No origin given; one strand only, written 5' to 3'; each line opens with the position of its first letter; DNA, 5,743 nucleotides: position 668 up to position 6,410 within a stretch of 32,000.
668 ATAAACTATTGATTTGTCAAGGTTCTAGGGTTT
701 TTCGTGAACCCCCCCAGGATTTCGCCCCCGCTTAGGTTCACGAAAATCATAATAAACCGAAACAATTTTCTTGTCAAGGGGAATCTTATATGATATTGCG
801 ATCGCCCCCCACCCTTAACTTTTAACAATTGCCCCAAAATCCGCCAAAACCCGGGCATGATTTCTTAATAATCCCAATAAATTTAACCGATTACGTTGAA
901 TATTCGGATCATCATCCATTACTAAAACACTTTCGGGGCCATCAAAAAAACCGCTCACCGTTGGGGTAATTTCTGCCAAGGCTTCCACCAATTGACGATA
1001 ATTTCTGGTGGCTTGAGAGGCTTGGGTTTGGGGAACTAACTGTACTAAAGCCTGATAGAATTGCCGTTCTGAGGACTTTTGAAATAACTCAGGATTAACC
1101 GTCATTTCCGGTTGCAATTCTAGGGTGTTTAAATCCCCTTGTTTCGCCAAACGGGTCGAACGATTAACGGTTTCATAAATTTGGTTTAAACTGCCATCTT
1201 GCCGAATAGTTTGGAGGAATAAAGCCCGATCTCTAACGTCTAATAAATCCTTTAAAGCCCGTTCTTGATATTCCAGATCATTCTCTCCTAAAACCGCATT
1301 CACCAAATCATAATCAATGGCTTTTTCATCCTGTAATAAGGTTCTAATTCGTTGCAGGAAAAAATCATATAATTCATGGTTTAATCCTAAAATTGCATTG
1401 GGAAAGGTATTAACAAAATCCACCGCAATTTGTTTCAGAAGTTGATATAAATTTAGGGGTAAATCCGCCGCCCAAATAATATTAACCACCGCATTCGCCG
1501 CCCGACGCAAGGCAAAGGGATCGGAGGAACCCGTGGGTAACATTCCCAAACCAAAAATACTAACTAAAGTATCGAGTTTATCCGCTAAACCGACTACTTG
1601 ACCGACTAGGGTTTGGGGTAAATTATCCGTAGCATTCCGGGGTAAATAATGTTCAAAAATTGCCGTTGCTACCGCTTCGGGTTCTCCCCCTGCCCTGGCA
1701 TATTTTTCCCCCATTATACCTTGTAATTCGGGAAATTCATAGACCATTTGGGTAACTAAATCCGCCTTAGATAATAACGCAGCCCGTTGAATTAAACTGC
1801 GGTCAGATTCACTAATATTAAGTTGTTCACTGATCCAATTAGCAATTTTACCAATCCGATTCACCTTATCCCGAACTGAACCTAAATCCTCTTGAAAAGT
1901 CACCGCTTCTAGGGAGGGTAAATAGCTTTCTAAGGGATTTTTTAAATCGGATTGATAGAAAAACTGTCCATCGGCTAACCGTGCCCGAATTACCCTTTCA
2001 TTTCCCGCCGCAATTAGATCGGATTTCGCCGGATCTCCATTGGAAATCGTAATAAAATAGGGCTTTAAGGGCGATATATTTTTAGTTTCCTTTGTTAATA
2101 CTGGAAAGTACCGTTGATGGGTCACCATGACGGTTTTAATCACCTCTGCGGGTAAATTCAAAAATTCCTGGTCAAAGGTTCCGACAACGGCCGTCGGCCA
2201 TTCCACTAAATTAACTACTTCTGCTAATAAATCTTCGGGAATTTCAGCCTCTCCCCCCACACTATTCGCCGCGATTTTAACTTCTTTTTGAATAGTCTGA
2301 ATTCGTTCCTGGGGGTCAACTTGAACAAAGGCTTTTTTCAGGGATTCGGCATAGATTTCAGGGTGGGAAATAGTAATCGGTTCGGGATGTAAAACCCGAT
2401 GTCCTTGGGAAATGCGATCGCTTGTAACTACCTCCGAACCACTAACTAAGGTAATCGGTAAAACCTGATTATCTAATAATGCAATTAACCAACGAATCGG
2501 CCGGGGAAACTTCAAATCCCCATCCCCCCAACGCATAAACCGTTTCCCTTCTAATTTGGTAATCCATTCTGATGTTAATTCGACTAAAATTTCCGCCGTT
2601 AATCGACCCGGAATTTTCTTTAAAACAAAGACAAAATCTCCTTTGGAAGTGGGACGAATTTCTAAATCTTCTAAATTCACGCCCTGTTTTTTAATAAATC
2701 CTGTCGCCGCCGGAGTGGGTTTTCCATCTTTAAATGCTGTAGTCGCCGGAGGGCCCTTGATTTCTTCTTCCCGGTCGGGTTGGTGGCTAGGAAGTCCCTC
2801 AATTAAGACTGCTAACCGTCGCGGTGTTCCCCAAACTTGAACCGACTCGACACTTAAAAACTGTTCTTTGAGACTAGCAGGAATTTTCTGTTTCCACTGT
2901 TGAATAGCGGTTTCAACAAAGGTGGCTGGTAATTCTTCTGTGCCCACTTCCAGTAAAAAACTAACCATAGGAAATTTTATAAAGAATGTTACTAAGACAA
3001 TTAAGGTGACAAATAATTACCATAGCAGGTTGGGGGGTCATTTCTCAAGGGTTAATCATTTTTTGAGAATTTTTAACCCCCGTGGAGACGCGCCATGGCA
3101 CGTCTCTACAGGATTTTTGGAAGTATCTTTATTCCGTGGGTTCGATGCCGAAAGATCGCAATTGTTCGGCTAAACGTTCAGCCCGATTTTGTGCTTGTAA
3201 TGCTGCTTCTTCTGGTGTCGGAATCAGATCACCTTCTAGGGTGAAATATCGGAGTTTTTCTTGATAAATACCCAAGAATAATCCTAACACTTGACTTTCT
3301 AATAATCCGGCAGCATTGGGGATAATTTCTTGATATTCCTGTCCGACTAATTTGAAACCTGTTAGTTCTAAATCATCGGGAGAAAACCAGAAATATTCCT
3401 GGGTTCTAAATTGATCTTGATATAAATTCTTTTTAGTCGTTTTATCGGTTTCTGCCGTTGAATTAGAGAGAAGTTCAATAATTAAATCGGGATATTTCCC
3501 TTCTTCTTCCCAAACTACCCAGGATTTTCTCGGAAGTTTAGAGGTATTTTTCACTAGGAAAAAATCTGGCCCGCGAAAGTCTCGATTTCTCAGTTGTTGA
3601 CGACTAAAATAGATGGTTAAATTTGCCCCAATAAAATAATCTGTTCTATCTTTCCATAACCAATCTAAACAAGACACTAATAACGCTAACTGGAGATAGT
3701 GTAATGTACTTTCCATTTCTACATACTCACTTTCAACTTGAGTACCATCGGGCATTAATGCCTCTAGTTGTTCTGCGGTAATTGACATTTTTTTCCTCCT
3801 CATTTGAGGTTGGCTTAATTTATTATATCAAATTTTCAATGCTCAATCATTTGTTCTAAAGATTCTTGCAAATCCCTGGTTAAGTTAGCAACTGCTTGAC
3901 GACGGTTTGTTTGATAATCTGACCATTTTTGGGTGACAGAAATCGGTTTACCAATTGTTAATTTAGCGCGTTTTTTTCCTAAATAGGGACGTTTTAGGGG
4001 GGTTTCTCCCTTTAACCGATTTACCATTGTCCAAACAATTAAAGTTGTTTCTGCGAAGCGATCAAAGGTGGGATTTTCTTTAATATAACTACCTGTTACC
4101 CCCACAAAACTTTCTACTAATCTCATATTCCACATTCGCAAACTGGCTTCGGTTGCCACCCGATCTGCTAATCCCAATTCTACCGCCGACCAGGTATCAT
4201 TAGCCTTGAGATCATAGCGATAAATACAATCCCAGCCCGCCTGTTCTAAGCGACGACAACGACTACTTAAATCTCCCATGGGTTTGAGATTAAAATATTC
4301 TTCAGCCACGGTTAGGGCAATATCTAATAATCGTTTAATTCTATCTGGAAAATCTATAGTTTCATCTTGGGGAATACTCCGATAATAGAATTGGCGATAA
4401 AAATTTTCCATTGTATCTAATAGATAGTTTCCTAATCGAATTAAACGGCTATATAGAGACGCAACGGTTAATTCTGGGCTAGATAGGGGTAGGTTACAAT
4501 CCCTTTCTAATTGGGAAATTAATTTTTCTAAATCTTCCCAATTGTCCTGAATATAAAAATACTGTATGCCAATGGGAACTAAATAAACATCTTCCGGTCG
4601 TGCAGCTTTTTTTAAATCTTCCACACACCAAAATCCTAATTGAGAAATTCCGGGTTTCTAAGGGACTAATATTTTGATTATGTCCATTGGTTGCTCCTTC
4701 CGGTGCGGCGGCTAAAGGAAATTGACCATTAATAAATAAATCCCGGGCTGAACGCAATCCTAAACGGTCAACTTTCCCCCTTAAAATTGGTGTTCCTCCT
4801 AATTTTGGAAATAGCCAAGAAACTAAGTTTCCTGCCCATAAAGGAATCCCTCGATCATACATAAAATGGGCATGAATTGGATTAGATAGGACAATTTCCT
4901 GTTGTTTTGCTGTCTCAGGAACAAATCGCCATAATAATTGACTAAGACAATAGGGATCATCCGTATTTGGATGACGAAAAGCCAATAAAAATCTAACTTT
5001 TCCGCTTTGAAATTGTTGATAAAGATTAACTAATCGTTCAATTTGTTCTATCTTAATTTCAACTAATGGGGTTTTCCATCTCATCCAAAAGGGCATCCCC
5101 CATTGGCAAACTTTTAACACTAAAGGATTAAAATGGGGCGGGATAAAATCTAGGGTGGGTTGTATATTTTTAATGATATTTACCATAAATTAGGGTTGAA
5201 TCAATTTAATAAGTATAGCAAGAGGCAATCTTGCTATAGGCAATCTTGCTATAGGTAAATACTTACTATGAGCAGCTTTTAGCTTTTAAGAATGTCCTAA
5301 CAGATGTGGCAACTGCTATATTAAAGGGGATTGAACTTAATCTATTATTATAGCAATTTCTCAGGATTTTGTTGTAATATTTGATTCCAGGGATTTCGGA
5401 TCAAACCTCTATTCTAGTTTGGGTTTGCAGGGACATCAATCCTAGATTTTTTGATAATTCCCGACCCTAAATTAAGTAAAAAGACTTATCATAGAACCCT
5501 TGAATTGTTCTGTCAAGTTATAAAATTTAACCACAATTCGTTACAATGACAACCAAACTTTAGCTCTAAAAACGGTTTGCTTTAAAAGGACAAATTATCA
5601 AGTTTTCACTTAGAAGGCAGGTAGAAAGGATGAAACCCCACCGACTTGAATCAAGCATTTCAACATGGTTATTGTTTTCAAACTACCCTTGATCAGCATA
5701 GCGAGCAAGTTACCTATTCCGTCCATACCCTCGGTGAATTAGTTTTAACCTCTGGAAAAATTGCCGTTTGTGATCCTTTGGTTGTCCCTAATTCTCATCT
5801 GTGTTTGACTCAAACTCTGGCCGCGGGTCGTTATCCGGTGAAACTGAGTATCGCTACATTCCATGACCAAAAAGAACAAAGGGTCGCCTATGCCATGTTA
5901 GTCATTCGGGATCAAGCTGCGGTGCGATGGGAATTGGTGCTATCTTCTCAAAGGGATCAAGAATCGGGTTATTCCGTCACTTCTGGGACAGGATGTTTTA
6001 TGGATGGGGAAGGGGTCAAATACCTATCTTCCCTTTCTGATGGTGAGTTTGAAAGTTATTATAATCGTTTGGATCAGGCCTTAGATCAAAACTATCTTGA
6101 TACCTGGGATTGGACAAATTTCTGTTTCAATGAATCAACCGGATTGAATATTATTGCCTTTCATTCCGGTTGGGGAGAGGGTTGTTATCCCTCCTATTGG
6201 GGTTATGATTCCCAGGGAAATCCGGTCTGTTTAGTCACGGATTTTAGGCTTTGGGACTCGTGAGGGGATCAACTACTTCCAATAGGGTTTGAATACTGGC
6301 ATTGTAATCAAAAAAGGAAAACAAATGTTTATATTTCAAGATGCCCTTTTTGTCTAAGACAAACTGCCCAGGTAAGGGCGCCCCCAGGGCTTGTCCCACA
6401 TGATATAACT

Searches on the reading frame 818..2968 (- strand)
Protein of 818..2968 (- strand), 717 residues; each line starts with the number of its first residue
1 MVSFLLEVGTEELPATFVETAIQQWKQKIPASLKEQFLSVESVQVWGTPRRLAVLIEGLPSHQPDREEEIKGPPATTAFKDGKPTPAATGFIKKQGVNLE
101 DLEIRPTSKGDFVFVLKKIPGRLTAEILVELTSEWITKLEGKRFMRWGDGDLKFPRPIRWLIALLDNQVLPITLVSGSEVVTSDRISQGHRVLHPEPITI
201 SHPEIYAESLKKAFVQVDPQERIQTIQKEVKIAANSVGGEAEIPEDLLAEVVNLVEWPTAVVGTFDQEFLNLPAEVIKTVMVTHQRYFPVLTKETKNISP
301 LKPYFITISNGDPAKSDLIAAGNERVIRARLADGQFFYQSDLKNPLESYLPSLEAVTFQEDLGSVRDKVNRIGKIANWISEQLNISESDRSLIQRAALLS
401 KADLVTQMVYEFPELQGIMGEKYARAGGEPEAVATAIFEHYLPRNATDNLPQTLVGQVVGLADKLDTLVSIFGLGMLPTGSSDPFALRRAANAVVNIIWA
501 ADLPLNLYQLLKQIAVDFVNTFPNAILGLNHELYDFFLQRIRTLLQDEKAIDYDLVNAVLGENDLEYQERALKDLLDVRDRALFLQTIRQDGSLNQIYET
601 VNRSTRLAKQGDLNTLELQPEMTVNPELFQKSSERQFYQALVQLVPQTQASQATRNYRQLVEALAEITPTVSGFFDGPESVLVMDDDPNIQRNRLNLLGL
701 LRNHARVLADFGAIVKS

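Call 6: find_encoding_contigs(protein=window:818-2968:-, flank=10000, max_places=10)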
Protein window:818-2968:- (717 aa): 2 contigs read that carry it; 2 places shown.
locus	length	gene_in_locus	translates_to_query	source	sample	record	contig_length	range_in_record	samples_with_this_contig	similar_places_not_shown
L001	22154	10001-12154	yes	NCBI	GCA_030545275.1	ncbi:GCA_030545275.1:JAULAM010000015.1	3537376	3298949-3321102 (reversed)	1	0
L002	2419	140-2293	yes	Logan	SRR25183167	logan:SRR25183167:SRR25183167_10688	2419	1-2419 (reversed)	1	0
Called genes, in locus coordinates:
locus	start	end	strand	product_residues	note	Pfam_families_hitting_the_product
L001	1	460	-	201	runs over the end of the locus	PF01351:RNase_HII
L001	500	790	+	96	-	PF11965:DUF3479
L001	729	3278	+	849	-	PF11965:DUF3479, PF02514:CobN-Mg_chel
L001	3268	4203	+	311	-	PF02514:CobN-Mg_chel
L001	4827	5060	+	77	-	PF23856:DUF7219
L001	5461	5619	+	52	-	PF00578:AhpC-TSA (weak)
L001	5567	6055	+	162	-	PF00578:AhpC-TSA, PF08534:Redoxin, PF10417:1-cysPrx_C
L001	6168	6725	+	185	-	PF08534:Redoxin, PF00578:AhpC-TSA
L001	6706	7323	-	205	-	PF14025:DUF4241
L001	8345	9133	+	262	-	-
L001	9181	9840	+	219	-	PF05685:Uma2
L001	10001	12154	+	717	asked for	PF02092:tRNA_synt_2f, PF05746:DALR_1 (weak)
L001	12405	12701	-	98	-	-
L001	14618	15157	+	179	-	PF25471:TM_PetC, PF00355:Rieske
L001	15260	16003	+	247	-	PF16639:Apocytochr_F_N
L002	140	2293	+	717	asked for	PF02092:tRNA_synt_2f, PF05746:DALR_1 (weak)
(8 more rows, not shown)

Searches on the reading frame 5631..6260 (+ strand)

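Call 61: search_protein_families(library=pfam, proteins=[window:5631-6260:+], max_evalue=0.001)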
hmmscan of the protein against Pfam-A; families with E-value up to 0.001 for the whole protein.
seq(210 aa): 1 family
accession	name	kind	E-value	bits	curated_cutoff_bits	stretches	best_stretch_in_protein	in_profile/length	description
PF14025.11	DUF4241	-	2.9e-41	142.1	27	1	38-203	2-189/189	Protein of unknown function (DUF4241)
